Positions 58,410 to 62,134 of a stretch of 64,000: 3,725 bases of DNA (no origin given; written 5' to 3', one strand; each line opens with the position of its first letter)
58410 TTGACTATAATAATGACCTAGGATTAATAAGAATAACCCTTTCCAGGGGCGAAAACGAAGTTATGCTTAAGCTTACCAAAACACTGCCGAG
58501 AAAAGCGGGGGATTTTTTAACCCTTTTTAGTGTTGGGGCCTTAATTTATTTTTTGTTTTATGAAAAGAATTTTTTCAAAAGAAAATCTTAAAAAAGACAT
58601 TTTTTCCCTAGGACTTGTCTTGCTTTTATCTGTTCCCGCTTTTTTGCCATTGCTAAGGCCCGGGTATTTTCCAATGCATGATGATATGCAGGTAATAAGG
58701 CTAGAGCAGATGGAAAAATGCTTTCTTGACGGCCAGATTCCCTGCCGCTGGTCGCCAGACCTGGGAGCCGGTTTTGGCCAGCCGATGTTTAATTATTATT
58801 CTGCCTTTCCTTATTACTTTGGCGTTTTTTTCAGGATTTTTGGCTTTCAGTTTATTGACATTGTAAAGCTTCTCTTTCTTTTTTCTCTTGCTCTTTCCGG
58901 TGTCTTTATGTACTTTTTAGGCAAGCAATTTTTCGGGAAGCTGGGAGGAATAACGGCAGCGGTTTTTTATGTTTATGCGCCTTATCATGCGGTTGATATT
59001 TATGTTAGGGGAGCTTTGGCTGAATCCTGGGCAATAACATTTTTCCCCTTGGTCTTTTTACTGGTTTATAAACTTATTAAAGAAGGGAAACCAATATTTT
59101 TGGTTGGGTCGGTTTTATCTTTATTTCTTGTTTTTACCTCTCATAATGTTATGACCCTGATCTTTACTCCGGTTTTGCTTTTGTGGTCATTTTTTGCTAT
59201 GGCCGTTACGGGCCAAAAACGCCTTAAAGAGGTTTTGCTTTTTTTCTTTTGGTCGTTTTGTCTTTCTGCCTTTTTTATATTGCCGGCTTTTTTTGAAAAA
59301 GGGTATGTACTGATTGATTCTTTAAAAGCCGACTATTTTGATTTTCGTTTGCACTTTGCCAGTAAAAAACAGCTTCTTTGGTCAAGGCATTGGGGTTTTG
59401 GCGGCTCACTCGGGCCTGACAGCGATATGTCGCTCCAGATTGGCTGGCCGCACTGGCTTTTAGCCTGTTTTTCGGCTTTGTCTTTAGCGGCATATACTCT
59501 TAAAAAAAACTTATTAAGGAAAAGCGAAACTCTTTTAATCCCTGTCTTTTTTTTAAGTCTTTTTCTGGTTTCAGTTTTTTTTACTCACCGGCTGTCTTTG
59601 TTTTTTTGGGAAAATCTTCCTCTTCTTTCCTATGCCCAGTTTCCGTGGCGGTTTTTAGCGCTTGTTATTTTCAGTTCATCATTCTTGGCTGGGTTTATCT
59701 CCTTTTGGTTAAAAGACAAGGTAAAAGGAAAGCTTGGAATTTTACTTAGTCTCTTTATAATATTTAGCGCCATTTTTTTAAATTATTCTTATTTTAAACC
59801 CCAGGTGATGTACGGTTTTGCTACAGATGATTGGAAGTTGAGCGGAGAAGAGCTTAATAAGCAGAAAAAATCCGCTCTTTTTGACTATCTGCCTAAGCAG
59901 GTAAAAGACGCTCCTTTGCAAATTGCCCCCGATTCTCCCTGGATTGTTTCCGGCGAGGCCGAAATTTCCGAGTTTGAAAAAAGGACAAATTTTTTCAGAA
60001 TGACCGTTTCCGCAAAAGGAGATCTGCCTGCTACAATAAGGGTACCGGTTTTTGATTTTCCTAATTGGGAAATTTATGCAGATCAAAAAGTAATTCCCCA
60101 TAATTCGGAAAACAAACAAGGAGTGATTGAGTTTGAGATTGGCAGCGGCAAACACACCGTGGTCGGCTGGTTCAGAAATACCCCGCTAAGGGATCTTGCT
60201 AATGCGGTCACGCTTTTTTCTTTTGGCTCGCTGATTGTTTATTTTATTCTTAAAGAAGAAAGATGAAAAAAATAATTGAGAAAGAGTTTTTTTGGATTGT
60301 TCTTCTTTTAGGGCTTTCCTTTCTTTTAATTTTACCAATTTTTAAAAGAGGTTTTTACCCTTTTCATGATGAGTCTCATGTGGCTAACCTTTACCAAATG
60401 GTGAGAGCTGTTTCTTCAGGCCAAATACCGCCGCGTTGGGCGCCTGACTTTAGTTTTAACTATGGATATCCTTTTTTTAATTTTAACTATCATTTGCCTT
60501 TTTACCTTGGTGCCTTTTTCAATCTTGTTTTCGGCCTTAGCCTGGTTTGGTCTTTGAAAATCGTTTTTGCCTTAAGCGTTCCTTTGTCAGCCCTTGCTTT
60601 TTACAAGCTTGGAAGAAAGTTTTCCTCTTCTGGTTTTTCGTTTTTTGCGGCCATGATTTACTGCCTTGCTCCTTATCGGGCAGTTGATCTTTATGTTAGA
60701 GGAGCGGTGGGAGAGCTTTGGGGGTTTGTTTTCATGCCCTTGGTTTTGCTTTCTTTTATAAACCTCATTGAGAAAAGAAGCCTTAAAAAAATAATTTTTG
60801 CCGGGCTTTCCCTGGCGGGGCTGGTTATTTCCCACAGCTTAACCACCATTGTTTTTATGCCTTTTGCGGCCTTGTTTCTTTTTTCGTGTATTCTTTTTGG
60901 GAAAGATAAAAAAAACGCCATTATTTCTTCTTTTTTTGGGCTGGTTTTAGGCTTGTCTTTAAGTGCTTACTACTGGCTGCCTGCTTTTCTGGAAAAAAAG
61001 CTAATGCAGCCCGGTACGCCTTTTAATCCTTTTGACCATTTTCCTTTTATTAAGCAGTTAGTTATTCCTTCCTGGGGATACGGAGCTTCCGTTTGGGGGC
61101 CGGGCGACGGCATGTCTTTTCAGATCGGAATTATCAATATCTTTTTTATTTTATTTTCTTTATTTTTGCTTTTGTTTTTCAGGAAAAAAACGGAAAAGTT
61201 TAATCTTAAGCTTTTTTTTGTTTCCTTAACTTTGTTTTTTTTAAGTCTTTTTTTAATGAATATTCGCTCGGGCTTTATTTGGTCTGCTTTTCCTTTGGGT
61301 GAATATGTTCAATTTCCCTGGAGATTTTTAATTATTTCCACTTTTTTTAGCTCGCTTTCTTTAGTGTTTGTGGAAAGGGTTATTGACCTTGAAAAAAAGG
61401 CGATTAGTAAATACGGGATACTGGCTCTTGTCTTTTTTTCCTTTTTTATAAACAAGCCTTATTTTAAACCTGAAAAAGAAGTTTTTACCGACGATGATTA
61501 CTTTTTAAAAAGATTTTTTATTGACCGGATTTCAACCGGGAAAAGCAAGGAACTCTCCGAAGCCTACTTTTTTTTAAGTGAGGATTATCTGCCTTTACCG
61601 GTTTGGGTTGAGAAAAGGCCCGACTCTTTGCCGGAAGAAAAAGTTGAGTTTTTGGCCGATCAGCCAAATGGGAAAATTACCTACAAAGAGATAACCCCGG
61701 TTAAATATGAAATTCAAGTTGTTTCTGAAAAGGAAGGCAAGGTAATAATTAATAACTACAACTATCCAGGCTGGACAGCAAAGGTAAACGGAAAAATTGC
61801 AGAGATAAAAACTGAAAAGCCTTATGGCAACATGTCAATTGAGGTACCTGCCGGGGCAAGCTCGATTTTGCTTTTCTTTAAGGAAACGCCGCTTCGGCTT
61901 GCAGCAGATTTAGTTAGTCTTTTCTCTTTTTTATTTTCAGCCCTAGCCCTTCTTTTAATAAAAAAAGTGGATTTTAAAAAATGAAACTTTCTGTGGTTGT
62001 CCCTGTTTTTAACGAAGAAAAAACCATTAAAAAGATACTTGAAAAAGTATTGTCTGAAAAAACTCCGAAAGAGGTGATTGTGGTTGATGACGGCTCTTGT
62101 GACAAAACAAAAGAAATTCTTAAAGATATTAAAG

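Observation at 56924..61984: Tandem triplication of a ~560-aa GT-C-like family with conserved F-P-[MF]-H-D-[DE] ... P-[CP]-R-W-x-P-D N-terminal loop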

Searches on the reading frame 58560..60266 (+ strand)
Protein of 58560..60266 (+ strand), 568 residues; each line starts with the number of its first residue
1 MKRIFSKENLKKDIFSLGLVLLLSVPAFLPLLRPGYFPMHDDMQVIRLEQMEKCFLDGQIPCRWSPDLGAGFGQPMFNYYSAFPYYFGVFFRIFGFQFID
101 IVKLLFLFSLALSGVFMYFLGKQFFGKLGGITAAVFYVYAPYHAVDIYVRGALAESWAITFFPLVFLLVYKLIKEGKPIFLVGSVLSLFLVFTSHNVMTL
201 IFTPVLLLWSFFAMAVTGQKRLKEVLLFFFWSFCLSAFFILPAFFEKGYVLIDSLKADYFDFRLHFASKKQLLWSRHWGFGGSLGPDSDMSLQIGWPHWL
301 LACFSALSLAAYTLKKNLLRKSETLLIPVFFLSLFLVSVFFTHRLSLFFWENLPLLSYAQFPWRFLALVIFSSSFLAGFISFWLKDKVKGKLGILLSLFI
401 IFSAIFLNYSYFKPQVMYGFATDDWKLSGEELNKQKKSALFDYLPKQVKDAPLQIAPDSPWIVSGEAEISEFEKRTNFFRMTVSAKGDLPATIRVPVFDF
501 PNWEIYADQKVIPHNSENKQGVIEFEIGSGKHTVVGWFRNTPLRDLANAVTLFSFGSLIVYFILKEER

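Call 3: search_protein_families(library=pfam, proteins=[window:58560-60266:+], max_evalue=0.1)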
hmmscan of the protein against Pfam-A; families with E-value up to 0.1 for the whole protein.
window:58560-60266:+ (568 aa): 1 family
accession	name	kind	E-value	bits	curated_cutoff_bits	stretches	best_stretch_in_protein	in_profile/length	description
PF10131.15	PTPS_related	-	0.022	13.6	26.4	1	77-414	1-314/621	6-pyruvoyl-tetrahydropterin synthase related domain; membrane protein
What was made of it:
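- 58560..60266 (+): Copy 2 (c2), 568 aa. Paralogue, 41% identical to c1. Its start overlaps the end of c1 by 32 nt. GenBank RJR23679.1. PF10131 scores only 13.6 bits (call 3).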

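Call 4: search_protein_families(library=ncbifam, proteins=[window:58560-60266:+], max_evalue=0.1)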
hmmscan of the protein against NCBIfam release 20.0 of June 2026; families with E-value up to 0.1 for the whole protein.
window:58560-60266:+ (568 aa): 0 families

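Call 70: list_cluster_members(proteins=[P0001, window:58560-60266:+, P0121])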
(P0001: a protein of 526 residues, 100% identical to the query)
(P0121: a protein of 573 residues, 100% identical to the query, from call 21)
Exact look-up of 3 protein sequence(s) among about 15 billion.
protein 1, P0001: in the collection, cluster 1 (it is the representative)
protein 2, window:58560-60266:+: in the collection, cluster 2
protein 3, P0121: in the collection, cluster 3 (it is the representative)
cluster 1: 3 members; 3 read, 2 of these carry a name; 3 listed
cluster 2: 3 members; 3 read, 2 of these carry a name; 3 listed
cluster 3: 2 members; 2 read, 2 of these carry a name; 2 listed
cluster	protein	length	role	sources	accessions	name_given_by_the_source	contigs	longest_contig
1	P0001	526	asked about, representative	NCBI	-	-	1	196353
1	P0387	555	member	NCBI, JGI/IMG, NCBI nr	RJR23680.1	hypothetical protein C4578_03970 [Candidatus Microgenomates bacterium] | hypothetical protein | MAG: hypothetical protein C4578_03970 [Candidatus Microgenomates bacterium]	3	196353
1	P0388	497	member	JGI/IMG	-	hypothetical protein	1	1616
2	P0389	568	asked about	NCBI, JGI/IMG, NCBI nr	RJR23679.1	hypothetical protein C4578_03965 [Candidatus Microgenomates bacterium] | hypothetical protein | MAG: hypothetical protein C4578_03965 [Candidatus Microgenomates bacterium]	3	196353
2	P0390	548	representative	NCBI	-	-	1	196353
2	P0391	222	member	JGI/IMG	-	hypothetical protein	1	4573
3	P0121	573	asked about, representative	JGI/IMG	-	hypothetical protein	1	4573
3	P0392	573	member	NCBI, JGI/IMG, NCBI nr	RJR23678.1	hypothetical protein C4578_03960 [Candidatus Microgenomates bacterium] | hypothetical protein | MAG: hypothetical protein C4578_03960 [Candidatus Microgenomates bacterium]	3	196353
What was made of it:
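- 56924..58591 (+): Copy 1 (c1), 555 aa. GT-C membrane glycosyltransferase of the PF10131-like family. GenBank RJR23680.1, annotated 'hypothetical protein'. Accession from call 70.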

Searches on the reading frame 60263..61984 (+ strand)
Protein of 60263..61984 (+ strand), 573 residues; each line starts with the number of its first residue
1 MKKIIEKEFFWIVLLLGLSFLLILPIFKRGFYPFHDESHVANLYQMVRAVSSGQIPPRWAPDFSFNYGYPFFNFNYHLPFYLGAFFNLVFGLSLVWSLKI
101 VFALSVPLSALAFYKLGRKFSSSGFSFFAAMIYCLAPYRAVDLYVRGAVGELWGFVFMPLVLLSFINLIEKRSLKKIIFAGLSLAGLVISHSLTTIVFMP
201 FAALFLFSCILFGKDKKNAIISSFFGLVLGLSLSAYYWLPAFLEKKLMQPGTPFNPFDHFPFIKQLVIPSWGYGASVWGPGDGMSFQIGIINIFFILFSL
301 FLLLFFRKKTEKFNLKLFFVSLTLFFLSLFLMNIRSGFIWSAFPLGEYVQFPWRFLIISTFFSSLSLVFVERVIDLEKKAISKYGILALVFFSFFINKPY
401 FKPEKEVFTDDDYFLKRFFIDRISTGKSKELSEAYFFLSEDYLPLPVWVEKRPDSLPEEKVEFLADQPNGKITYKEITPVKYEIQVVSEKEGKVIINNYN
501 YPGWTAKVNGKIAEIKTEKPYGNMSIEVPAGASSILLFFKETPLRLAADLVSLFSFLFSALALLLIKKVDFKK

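Call 3: search_protein_families(library=pfam, proteins=[window:60263-61984:+], max_evalue=0.1)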
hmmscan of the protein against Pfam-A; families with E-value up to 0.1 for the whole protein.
window:60263-61984:+ (573 aa): 1 family
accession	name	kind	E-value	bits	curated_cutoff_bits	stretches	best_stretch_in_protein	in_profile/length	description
PF10131.15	PTPS_related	-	1.8e-06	27.1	26.4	1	74-242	1-169/621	6-pyruvoyl-tetrahydropterin synthase related domain; membrane protein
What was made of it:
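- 60263..61984 (+): Copy 3 (c3), 573 aa. The most divergent paralogue (33% and 31% identity). ATGA overlap with c2. GenBank RJR23678.1. PF10131 scores 27.1 bits, just above the cutoff (call 3).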

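Call 4: search_protein_families(library=ncbifam, proteins=[window:60263-61984:+], max_evalue=0.1)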
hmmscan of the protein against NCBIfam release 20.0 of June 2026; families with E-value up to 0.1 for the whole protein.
window:60263-61984:+ (573 aa): 0 families

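Call 21: find_homologous_proteins(query=window:60263-61984:+, max_evalue=0.001)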
Query window:60263-61984:+ (573 aa): 1176 proteins with E <= 0.001 among 8000 candidates; the best 120 are listed.
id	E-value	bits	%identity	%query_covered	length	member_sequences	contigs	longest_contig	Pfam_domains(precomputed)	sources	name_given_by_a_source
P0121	0.0e+0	1259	100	100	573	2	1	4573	PF10131.16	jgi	jgi:hypothetical protein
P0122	0.0e+0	1044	82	100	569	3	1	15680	PF10131.16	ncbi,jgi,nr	ncbi:hypothetical protein KKA69_00235 [Patescibacteria group bacterium]|nr:hypothetical protein [Pat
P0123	2.1e-193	663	55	97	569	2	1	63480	PF10131.16,PF13231.13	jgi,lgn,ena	-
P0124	1.1e-188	647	53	96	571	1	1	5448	-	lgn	-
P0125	1.8e-188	646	53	99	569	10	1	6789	PF10131.16,PF13231.13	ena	-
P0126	1.8e-187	643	53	97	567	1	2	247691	PF10131.16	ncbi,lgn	-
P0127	8.0e-187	641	53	100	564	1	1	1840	PF10131.16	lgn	-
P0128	1.2e-186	640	54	97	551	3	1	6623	PF10131.16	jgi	jgi:hypothetical protein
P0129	1.1e-185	637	54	100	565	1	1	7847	PF10131.16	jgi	jgi:hypothetical protein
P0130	7.4e-185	634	53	99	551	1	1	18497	PF10131.16,PF13231.13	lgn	-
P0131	3.5e-184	632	53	97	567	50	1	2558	-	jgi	-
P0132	4.5e-184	632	52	96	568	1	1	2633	PF10131.16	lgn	-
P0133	5.8e-182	625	51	99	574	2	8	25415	PF10131.16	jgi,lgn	-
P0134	2.9e-181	623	51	99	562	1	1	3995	-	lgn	-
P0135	6.6e-181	621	54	96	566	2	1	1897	-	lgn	-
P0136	2.3e-180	620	51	97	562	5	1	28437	PF10131.16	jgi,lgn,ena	-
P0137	4.2e-180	619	53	99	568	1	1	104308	PF10131.16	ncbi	-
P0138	5.1e-179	615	54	97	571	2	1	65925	PF10131.16,PF13231.13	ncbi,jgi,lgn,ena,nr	ncbi:MAG TPA: 6-pyruvoyl-tetrahydropterin synthase-related protein [Clostridia bacterium]|nr:6-pyruv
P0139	8.5e-179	614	52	97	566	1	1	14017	PF10131.16,PF13231.13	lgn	-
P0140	4.1e-177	609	52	96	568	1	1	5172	PF10131.16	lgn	-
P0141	2.3e-176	606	52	97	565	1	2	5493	PF10131.16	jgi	jgi:hypothetical protein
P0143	1.2e-172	594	51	97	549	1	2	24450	PF10131.16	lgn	-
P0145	3.3e-170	586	50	99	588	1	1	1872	PF10131.16,PF09586.17,PF13231.13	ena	-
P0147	2.5e-166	573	48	96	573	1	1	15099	PF10131.16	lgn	-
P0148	3.3e-165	570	46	99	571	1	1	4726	PF10131.16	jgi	jgi:hypothetical protein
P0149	7.0e-164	565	49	96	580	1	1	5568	PF10131.16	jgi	-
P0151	4.1e-159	549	46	97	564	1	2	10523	PF10131.16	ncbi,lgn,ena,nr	ncbi:glycosyltransferase family 39 protein [Patescibacteria group bacterium]|nr:glycosyltransferase 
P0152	1.4e-157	544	45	98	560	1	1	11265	PF10131.16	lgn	-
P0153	1.7e-155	537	47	93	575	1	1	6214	PF10131.16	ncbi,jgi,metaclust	metaclust:\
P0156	1.0e-151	525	47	99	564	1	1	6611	PF10131.16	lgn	-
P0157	5.5e-149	516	46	95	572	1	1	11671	PF10131.16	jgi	jgi:hypothetical protein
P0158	7.4e-147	509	46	95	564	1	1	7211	PF10131.16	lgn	-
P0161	4.7e-143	496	45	97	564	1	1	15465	PF10131.16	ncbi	-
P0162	9.3e-143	495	46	92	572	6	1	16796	PF10131.16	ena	-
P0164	2.2e-142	494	45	97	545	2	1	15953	PF10131.16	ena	-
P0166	7.5e-142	492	45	96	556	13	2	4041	PF10131.16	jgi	-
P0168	4.8e-140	486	46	93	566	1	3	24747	PF10131.16,PF09586.17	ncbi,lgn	-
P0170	2.5e-139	484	45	92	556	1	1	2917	PF10131.16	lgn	-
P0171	1.2e-138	482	44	95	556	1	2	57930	PF10131.16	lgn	-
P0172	1.7e-138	481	44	95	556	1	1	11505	PF10131.16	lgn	-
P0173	2.5e-138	481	42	100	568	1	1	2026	PF10131.16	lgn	-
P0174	3.2e-138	480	44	96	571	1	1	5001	PF10131.16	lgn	-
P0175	6.7e-138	479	45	95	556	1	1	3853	PF10131.16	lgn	-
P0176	7.7e-138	479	42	99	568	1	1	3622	PF10131.16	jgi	jgi:hypothetical protein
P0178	1.1e-137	479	46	94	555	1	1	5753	PF10131.16,PF09586.17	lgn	-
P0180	2.2e-137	478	44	98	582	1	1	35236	PF10131.16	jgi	-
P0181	3.5e-137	477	44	97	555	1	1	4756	PF10131.16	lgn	-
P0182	1.6e-136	475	44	99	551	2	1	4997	PF10131.16,PF13231.13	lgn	-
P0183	1.3e-135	472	45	99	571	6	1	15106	PF10131.16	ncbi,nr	ncbi:hypothetical protein J7J95_00880 [bacterium]|nr:hypothetical protein [bacterium]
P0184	4.3e-135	470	45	93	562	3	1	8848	PF10131.16,PF13231.13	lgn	-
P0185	3.1e-134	467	43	98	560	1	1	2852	PF10131.16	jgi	jgi:hypothetical protein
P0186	4.8e-134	467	45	97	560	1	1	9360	PF10131.16,PF09586.17,PF13231.13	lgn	-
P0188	3.4e-133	464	44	95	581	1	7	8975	PF10131.16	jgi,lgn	jgi:hypothetical protein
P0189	4.4e-133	463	45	97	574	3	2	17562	PF10131.16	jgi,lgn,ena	jgi:hypothetical protein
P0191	6.2e-133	463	43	97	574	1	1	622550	PF10131.16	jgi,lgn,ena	-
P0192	1.9e-132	461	45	98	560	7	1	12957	PF10131.16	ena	-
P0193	1.2e-131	459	44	94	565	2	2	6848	PF10131.16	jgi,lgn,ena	-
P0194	1.5e-131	458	44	97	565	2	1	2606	PF10131.16,PF13231.13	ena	-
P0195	2.5e-131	458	43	97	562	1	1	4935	PF10131.16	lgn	-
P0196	2.6e-131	458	44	98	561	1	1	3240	PF10131.16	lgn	-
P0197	2.7e-131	458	44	98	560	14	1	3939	PF10131.16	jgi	-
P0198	2.9e-131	457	44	99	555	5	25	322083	PF10131.16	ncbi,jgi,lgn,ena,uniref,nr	ncbi:hypothetical protein A3A76_03805 [Candidatus Woesebacteria bacterium RIFCSPLOWO2_01_FULL_39_23]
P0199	1.6e-129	452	44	96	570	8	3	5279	PF10131.16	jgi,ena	-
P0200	3.9e-129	450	43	97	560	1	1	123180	PF10131.16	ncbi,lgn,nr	ncbi:6-pyruvoyl-tetrahydropterin synthase-related protein [Patescibacteria group bacterium]|nr:6-pyr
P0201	2.1e-128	448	44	97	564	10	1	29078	PF10131.16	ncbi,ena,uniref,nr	ncbi:hypothetical protein A2685_01130 [Candidatus Woesebacteria bacterium RIFCSPHIGHO2_01_FULL_37_10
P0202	3.3e-128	447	43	96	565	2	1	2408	PF10131.16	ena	-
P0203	3.7e-128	447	44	96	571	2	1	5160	PF10131.16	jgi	jgi:uncharacterized membrane protein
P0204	4.8e-128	447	43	97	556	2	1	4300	PF10131.16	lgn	-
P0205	5.4e-128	447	41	97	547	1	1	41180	PF10131.16,PF13231.13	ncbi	-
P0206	8.2e-128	446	42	92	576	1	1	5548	PF10131.16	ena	-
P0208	1.4e-127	445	43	98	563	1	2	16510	PF10131.16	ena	-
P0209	1.7e-127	445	43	97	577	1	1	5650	PF10131.16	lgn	-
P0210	2.5e-127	444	44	97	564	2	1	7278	PF10131.16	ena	-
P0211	2.7e-127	444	43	93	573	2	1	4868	PF10131.16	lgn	-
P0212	4.0e-127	444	43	98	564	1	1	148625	PF10131.16,PF09586.17,PF13231.13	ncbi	-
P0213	4.5e-127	444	44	97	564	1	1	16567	PF10131.16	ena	-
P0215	2.6e-126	441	41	96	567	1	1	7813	PF10131.16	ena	-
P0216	6.8e-126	440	42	97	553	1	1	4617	PF10131.16,PF13231.13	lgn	-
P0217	8.4e-126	439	43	95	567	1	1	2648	PF10131.16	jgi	jgi:hypothetical protein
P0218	1.2e-125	439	40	100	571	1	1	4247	PF10131.16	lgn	-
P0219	2.1e-125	438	43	96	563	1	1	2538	PF10131.16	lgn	-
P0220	3.3e-125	437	41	98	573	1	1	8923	PF10131.16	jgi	jgi:hypothetical protein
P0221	1.1e-124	436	43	93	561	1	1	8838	PF10131.16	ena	-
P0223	2.5e-124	435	40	97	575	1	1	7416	PF10131.16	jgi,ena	-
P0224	6.4e-124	433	43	92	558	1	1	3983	PF10131.16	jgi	jgi:hypothetical protein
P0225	7.1e-124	433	43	94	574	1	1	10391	PF10131.16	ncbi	-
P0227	3.0e-123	431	43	99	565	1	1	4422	PF10131.16,PF13231.13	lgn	-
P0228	5.3e-123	430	43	94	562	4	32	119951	PF10131.16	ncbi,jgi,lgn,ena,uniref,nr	ncbi:MAG: hypothetical protein UT19_C0004G0019 [Candidatus Woesebacteria bacterium GW2011_GWB1_39_10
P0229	7.3e-123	430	41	97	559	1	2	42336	PF10131.16,PF13231.13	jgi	jgi:hypothetical protein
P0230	8.7e-123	429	42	96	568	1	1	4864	PF10131.16,PF13231.13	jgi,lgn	-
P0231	9.6e-123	429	42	98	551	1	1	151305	PF10131.16,PF13231.13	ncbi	-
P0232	4.2e-122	427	42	96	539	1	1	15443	PF10131.16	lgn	-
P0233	1.3e-121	426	42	94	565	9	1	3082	PF10131.16,PF09586.17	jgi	jgi:hypothetical protein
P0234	6.6e-121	423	41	99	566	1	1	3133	PF10131.16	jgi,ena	-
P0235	9.8e-121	423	42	98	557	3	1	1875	PF10131.16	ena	-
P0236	2.0e-120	422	43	93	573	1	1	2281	PF10131.16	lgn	-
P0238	5.5e-120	420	40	97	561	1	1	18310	PF10131.16,PF13231.13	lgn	-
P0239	7.8e-120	420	41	99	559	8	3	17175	PF10131.16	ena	-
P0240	8.0e-120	420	42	94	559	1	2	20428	PF10131.16,PF09586.17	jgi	jgi:hypothetical protein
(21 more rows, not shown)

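Call 55: find_encoding_contigs(protein=P0122, flank=10000, max_places=2)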
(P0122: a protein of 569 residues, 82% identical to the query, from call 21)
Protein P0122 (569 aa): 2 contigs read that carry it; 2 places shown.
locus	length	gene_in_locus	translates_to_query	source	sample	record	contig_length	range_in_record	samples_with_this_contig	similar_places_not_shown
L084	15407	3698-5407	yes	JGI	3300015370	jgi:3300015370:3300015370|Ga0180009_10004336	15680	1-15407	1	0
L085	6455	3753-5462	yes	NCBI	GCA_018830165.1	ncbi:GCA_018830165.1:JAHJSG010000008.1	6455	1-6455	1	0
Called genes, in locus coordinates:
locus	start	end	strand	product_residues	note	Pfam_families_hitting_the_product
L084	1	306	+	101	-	?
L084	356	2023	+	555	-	PF10131:PTPS_related (weak)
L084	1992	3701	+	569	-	-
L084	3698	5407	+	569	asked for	PF10131:PTPS_related (weak)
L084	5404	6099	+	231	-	PF00535:Glycos_transf_2, PF10111:Glyco_tranf_2_2, PF13641:Glyco_tranf_2_3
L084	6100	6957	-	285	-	PF08003:Methyltransf_9, PF13489:Methyltransf_23, PF13847:Methyltransf_31, PF08241:Methyltransf_11, PF08242:Methyltransf_12, PF13649:Methyltransf_25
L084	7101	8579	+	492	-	PF01943:Polysacc_synt, PF13440:Polysacc_synt_3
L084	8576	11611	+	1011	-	-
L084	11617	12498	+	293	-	PF00535:Glycos_transf_2, PF10111:Glyco_tranf_2_2 (weak)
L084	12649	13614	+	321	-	PF00535:Glycos_transf_2, PF13641:Glyco_tranf_2_3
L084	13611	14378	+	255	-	PF00535:Glycos_transf_2, PF10111:Glyco_tranf_2_2 (weak)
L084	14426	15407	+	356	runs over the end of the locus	PF00534:Glycos_transf_1, PF13692:Glyco_trans_1_4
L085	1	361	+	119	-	?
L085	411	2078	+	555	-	PF10131:PTPS_related (weak)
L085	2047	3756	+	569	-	-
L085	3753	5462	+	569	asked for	PF10131:PTPS_related (weak)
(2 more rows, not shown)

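Call 56: find_encoding_contigs(protein=P0121, flank=10000, max_places=2)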
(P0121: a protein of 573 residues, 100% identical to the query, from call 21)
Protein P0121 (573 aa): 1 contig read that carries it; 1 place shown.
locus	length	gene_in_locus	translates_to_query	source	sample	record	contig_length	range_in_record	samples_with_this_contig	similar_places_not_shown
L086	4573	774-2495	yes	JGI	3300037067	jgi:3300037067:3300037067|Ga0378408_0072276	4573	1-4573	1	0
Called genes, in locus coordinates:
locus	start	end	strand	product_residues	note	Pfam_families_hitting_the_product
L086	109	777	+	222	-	-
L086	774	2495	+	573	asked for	PF10131:PTPS_related (weak)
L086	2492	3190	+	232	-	PF00535:Glycos_transf_2, PF10111:Glyco_tranf_2_2, PF13641:Glyco_tranf_2_3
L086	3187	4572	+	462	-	?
